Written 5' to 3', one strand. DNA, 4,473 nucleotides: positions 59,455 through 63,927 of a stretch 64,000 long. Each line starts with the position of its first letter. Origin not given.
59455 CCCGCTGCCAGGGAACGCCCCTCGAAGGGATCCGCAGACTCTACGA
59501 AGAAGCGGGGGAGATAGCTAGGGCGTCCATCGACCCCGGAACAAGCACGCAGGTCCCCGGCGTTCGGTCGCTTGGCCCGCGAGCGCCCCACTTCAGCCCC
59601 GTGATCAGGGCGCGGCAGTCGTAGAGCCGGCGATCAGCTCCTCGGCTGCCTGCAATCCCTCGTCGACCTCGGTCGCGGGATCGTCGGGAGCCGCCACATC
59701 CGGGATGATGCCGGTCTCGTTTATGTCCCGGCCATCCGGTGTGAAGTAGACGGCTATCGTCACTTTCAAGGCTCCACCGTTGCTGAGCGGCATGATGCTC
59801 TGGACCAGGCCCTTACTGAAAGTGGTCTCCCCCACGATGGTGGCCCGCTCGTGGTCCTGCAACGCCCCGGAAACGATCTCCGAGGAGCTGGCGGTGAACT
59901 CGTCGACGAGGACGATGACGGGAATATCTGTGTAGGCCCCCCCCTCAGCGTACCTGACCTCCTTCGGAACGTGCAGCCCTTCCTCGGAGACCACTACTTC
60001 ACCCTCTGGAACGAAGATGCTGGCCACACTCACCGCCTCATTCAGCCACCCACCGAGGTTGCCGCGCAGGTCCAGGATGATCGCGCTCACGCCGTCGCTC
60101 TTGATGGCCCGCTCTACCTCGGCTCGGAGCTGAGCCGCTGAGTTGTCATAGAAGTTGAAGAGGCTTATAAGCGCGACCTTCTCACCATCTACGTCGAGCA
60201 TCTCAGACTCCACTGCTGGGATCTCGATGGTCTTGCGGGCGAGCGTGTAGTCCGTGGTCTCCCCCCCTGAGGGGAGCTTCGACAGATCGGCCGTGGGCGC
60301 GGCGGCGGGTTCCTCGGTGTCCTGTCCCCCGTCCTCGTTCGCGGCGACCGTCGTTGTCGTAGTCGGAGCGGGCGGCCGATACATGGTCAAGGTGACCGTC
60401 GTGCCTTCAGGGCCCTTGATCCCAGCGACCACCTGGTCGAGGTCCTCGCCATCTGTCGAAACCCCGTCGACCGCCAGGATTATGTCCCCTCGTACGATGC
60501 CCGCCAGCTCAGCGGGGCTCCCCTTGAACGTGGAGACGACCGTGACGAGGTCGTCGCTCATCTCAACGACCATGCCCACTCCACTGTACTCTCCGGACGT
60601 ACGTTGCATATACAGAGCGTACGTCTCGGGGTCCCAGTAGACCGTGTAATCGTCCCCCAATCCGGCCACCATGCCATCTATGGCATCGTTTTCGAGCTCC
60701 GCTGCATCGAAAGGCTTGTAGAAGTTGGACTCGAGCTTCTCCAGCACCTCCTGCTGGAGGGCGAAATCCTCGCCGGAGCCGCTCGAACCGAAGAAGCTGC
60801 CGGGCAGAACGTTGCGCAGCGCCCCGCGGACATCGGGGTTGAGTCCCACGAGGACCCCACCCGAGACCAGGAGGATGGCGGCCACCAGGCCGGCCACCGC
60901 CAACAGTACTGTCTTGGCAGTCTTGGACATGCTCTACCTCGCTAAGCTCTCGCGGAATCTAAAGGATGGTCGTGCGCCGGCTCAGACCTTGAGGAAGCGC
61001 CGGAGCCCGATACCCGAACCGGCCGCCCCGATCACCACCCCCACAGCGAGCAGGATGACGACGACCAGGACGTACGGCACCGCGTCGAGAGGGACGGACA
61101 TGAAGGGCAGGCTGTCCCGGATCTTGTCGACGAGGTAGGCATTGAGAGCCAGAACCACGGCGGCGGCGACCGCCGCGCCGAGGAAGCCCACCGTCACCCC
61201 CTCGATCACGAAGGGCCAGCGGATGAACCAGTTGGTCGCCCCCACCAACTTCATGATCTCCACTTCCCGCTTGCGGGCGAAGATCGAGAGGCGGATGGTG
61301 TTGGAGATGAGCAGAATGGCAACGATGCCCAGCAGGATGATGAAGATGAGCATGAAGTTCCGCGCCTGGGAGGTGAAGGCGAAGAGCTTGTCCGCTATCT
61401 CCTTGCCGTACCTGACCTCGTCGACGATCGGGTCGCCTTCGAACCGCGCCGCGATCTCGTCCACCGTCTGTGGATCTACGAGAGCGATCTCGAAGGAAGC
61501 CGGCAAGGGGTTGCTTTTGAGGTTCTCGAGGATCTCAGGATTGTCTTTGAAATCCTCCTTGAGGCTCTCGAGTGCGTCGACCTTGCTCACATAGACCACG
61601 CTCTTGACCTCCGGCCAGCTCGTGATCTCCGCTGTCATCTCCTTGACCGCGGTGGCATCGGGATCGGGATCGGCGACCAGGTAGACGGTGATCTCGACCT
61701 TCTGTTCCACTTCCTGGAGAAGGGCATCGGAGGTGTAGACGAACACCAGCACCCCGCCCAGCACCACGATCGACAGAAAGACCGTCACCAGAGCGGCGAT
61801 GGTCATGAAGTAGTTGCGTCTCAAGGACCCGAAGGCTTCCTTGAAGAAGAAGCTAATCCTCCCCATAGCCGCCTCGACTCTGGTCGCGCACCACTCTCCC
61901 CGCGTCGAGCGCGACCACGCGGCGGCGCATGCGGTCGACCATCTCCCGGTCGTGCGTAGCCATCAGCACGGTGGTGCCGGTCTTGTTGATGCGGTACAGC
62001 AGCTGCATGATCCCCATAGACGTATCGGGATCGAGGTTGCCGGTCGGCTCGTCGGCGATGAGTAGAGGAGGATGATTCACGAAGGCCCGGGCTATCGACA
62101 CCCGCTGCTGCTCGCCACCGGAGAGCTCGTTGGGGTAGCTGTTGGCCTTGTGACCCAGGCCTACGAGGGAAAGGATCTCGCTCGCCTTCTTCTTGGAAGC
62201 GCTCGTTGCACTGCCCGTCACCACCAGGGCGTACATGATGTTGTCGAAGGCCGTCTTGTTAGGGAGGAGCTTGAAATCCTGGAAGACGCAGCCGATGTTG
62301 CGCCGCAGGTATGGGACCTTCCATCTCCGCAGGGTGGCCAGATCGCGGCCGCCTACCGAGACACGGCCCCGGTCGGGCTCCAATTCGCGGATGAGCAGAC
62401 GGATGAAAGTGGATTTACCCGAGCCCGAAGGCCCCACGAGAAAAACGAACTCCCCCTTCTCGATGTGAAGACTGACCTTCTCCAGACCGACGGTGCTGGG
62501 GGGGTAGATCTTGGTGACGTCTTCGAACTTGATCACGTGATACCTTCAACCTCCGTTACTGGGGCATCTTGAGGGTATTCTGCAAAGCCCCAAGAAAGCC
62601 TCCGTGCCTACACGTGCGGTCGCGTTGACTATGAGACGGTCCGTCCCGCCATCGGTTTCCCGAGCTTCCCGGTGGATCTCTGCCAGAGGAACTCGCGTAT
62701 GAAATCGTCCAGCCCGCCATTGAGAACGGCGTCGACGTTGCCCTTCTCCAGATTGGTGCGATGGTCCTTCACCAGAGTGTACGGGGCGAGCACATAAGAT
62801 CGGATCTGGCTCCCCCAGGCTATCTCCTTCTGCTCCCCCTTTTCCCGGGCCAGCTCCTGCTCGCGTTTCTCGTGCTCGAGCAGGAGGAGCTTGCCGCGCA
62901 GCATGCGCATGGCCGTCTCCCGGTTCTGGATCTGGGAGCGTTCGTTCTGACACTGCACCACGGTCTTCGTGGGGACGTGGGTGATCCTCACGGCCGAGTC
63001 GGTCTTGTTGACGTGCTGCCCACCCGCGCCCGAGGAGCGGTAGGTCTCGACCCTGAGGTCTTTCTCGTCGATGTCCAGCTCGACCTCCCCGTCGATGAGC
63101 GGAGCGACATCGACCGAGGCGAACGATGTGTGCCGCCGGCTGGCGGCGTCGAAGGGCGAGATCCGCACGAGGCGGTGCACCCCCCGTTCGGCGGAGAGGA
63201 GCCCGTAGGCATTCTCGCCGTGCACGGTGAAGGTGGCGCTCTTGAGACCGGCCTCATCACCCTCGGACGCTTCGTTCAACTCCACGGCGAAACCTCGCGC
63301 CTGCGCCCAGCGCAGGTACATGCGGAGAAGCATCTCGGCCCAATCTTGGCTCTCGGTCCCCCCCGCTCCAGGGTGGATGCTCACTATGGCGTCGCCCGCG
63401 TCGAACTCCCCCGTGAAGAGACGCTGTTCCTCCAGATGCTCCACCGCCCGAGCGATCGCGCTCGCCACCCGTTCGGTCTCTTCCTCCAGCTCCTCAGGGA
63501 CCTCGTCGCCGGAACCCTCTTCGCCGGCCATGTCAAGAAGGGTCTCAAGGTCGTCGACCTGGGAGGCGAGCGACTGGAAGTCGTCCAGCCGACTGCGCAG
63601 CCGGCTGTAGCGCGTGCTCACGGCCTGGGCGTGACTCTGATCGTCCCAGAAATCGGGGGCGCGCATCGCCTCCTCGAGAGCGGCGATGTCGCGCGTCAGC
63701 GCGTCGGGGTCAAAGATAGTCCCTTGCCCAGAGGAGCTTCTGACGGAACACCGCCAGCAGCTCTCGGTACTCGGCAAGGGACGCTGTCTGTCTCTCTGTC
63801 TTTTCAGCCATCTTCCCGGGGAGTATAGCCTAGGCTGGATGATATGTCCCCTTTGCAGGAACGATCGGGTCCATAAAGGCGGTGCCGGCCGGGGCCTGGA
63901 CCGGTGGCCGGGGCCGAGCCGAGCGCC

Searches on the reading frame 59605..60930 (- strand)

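Call 24: search_protein_families(library=pfam, proteins=[window:59605-60930:-], max_evalue=0.00001)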
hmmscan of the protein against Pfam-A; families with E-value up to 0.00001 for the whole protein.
window:59605-60930:- (441 aa): 5 families
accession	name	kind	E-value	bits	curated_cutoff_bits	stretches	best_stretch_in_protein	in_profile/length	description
PF03572.23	Peptidase_S41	-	1.2e-46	158.8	24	1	251-413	1-164/165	Peptidase family S41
PF17820.7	PDZ_6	-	8.2e-13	48.3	27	1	136-184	7-53/54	PDZ domain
PF13180.12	PDZ_2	-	6e-09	36.5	27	1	118-191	3-75/80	PDZ domain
PF00595.29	PDZ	-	2e-08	34.9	23.2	1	116-182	10-79/81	PDZ domain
PF22694.1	CtpB_N-like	-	3e-06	28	27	1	60-103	42-85/85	Activating protease CtpB N-terminal domain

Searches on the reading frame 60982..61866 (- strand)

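Call 26: search_protein_families(library=pfam, proteins=[window:60982-61866:-], max_evalue=0.00001)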
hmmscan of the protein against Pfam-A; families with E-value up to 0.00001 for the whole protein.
window:60982-61866:- (294 aa): 2 families
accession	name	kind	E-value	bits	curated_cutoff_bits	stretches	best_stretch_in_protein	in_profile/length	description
PF18075.7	FtsX_ECD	-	1.9e-22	80.1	23.5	1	57-151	1-96/96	FtsX extracellular domain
PF02687.27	FtsX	-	1.3e-16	61.2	25.5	1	174-282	2-110/120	FtsX-like permease C-terminal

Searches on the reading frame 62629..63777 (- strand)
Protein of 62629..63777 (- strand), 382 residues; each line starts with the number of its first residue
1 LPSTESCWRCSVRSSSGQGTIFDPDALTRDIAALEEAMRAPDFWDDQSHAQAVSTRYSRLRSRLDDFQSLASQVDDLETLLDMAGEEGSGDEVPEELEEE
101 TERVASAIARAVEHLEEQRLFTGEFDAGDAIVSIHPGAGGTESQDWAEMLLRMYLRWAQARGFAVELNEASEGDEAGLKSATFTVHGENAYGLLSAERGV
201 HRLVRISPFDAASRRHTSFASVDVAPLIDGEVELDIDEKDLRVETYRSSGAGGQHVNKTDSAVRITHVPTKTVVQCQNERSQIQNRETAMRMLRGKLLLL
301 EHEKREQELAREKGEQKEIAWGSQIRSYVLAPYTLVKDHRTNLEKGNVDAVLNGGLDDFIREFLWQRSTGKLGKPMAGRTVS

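Call 24: search_protein_families(library=pfam, proteins=[window:62629-63777:-], max_evalue=0.00001)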
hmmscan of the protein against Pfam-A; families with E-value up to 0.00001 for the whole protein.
window:62629-63777:- (382 aa): 2 families
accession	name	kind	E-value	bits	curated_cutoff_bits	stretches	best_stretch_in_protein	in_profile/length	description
PF03462.23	PCRF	-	4.6e-55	186.9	24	1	29-222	3-194/194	PCRF domain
PF00472.26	RF-1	-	9.3e-43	145.3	35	1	231-340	2-116/116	RF-1 domain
